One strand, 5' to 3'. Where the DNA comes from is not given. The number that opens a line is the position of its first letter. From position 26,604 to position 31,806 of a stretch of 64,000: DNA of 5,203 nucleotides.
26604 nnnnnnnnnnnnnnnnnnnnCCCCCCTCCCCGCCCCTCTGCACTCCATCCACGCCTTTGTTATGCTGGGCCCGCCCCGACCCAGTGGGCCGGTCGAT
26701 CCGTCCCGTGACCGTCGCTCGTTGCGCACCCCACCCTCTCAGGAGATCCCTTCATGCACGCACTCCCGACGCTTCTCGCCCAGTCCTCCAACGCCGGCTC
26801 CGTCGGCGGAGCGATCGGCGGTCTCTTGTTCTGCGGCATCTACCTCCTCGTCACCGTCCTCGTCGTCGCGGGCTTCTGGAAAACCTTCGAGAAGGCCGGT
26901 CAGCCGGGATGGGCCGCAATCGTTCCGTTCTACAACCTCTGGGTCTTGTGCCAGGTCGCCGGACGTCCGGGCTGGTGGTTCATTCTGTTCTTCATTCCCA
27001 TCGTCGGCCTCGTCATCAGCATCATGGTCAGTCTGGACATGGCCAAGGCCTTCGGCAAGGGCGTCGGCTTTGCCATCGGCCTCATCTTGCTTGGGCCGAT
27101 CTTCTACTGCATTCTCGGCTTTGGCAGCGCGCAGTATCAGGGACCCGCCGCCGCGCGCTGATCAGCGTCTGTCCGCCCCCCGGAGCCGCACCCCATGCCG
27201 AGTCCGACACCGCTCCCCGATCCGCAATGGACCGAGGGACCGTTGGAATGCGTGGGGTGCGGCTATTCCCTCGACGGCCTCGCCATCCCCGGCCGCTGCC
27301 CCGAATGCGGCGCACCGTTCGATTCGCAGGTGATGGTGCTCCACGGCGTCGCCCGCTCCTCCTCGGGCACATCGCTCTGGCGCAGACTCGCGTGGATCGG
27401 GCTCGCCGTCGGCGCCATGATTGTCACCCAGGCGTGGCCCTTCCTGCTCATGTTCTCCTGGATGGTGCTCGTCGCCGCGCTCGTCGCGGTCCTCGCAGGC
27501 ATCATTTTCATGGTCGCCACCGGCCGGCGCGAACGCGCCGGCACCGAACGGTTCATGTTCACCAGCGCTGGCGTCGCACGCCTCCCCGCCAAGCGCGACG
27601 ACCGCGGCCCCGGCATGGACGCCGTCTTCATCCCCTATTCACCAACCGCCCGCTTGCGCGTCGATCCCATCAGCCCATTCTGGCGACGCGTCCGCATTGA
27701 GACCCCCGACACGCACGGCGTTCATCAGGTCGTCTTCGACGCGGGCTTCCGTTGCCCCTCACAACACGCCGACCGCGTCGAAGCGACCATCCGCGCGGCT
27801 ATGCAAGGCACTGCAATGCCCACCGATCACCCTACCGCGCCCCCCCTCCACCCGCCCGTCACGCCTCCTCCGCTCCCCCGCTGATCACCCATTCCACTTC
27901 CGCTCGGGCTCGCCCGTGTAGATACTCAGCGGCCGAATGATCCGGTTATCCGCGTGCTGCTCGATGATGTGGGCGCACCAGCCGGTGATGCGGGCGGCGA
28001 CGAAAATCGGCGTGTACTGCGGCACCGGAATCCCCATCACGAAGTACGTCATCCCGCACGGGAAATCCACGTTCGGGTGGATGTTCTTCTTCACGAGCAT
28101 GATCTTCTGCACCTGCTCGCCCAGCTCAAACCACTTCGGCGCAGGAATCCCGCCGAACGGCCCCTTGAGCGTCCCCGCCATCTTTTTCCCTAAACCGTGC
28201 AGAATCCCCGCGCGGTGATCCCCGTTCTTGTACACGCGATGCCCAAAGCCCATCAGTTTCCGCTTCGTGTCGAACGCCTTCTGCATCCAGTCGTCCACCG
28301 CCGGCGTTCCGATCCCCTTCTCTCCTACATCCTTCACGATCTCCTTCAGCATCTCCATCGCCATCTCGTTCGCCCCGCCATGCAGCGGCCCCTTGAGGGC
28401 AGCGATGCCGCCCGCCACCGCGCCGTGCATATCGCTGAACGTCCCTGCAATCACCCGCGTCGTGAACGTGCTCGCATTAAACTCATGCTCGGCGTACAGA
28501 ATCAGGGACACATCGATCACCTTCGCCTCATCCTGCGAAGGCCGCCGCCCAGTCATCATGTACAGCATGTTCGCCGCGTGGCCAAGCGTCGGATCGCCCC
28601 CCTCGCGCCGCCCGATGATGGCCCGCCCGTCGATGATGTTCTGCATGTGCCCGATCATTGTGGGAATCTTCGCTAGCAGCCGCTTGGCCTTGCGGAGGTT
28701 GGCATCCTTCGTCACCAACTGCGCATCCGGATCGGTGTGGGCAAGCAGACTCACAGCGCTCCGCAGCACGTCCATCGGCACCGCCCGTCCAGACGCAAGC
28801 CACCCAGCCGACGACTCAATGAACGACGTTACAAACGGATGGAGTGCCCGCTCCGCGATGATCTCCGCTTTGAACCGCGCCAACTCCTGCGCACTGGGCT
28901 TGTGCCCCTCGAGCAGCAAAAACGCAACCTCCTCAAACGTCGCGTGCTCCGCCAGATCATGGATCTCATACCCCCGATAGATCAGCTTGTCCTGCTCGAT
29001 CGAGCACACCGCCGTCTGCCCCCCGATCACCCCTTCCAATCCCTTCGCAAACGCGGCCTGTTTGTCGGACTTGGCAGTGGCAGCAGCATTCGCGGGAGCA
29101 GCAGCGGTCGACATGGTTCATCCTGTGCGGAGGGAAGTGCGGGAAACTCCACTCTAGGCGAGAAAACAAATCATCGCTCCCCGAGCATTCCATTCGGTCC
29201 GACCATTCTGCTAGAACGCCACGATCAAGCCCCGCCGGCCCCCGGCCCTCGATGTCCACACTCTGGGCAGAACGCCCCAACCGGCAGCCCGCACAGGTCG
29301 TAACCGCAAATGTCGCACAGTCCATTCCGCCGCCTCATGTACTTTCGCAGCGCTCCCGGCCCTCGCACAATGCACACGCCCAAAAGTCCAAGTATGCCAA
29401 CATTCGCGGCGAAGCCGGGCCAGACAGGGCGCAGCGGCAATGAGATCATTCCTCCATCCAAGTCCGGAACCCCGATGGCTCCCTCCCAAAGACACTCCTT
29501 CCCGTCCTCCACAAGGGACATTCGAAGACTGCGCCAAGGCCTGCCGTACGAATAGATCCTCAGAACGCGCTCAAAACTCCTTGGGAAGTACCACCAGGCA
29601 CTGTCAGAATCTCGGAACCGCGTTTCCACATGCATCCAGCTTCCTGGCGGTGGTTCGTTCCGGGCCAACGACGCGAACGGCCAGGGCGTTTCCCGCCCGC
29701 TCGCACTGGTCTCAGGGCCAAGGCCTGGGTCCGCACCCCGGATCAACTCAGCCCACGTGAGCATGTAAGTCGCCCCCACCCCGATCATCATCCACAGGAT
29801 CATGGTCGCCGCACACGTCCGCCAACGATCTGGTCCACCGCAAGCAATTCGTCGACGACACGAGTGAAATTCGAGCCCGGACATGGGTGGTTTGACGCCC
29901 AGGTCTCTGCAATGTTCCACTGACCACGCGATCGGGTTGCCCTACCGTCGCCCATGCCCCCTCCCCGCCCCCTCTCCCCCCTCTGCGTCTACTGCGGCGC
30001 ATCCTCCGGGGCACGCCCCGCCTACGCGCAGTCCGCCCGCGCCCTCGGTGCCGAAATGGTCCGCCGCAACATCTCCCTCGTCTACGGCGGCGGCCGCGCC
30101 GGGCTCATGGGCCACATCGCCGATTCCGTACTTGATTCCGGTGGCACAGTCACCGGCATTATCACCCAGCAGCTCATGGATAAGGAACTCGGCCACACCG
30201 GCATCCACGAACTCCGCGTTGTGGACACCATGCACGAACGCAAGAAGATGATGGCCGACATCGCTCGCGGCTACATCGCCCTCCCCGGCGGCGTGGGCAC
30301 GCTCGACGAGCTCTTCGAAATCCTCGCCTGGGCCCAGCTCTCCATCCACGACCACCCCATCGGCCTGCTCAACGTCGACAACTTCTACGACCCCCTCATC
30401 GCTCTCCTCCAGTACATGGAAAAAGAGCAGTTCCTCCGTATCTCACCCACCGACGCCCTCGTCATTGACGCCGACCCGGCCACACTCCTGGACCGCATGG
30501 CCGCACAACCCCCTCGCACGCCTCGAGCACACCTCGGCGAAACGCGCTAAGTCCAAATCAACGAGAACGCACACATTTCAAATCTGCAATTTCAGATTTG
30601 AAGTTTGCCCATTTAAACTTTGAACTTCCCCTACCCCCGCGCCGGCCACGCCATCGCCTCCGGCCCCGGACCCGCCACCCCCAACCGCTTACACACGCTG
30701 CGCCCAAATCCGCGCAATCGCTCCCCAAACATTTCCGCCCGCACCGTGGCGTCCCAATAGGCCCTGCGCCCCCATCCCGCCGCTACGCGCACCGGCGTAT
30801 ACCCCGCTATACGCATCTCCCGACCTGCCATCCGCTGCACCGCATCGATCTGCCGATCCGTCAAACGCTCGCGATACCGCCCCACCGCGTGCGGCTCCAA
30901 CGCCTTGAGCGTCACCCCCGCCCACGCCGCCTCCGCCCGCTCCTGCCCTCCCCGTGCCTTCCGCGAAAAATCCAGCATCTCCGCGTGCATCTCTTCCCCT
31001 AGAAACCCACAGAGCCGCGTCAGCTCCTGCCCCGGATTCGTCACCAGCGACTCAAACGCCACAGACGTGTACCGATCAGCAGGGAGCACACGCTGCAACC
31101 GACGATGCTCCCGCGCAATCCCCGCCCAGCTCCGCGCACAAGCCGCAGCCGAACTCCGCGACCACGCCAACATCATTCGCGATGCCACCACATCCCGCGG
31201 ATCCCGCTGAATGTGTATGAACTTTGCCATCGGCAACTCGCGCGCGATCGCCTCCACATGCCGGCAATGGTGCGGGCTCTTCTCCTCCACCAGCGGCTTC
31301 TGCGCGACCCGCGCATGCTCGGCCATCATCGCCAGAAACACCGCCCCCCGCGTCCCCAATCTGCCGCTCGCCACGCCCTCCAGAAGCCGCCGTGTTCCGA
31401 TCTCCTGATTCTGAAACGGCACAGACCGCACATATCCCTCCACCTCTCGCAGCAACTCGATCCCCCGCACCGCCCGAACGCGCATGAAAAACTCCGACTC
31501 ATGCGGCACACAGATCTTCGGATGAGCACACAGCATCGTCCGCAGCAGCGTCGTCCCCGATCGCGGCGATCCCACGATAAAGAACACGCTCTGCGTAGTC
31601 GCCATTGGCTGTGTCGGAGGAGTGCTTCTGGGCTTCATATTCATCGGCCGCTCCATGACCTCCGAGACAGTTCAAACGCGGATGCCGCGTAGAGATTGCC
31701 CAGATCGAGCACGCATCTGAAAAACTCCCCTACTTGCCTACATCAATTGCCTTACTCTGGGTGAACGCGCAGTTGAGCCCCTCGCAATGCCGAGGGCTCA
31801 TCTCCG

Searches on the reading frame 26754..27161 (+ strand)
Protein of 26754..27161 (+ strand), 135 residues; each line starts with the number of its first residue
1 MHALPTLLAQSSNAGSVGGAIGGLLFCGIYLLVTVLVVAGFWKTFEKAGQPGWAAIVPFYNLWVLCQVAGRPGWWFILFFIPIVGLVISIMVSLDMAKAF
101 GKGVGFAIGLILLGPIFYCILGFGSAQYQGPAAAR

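Call 52: search_protein_families(library=pfam, proteins=[window:26754-27161:+], max_evalue=0.001)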
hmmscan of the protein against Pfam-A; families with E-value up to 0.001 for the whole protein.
window:26754-27161:+ (135 aa): 1 family
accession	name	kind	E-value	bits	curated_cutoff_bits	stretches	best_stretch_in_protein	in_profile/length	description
PF18936.5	DUF5684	-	5.7e-30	104.2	27.4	1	53-131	1-81/81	Family of unknown function (DUF5684)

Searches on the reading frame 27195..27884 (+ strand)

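Call 52: search_protein_families(library=pfam, proteins=[window:27195-27884:+], max_evalue=0.001)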
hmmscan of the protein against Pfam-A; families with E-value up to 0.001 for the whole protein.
window:27195-27884:+ (229 aa): 2 families
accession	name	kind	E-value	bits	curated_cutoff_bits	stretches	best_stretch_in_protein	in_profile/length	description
PF21349.2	RUBY_RBDX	-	0.00032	20.5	26.5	1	19-41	3-25/30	Rubrerythrin, rubredoxin-like domain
PF23455.1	DUF7129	-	0.00077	19.6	30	0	14-40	9-35/45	Domain of unknown function (DUF7129)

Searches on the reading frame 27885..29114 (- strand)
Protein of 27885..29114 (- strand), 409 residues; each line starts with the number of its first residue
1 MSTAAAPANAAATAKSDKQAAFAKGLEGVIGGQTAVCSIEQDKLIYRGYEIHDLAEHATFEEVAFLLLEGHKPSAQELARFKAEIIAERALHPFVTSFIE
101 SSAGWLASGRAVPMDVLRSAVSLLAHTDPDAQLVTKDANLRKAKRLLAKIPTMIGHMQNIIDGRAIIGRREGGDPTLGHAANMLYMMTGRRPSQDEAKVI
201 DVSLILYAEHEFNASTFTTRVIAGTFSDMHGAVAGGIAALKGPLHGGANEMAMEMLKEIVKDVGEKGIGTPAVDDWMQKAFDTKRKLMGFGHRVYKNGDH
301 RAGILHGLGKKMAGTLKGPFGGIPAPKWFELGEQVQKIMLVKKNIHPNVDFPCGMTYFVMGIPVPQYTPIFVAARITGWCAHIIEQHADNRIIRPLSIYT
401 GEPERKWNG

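Call 52: search_protein_families(library=pfam, proteins=[window:27885-29114:-], max_evalue=0.001)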
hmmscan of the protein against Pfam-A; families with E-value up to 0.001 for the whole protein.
window:27885-29114:- (409 aa): 1 family
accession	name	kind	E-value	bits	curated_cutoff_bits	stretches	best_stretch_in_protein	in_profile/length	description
PF00285.26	Citrate_synt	-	4e-113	378.5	27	1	25-395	1-356/357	Citrate synthase, C-terminal domain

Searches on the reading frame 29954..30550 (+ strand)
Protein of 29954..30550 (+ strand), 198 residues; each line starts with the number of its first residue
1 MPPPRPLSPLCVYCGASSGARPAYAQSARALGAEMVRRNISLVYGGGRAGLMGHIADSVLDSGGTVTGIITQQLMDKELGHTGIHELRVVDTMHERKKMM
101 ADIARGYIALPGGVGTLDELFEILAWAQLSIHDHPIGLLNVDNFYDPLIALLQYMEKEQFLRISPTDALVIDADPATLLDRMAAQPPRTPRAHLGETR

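Call 52: search_protein_families(library=pfam, proteins=[window:29954-30550:+], max_evalue=0.001)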
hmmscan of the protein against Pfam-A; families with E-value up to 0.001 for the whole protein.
window:29954-30550:+ (198 aa): 2 families
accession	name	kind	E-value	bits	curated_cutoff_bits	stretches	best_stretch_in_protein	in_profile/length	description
PF03641.19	Lysine_decarbox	-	1e-39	136.2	27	1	52-182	1-131/131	Possible lysine decarboxylase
PF18306.6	LDcluster4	-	2e-10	40.9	26.3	1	15-121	8-111/151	SLOG cluster4 family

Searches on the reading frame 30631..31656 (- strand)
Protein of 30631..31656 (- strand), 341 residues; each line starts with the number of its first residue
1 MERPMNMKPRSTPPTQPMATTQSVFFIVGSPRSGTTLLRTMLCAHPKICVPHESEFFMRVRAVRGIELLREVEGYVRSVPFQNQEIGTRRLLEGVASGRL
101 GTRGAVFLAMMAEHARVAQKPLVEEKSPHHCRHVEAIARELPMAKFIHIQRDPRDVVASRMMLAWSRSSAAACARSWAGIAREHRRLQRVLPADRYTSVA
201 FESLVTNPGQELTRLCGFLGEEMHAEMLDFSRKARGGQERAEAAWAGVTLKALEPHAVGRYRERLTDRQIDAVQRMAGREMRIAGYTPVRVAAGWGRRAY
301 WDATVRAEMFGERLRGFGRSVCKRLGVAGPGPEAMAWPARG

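Call 52: search_protein_families(library=pfam, proteins=[window:30631-31656:-], max_evalue=0.001)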
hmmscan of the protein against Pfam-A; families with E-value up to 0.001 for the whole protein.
window:30631-31656:- (341 aa): 2 families
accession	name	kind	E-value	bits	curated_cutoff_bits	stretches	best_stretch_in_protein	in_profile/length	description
PF13469.12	Sulfotransfer_3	-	1.9e-35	123.5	27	1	25-223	2-214/216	Sulfotransferase family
PF00685.33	Sulfotransfer_1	-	1.1e-13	51.6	22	1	25-229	4-189/255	Sulfotransferase domain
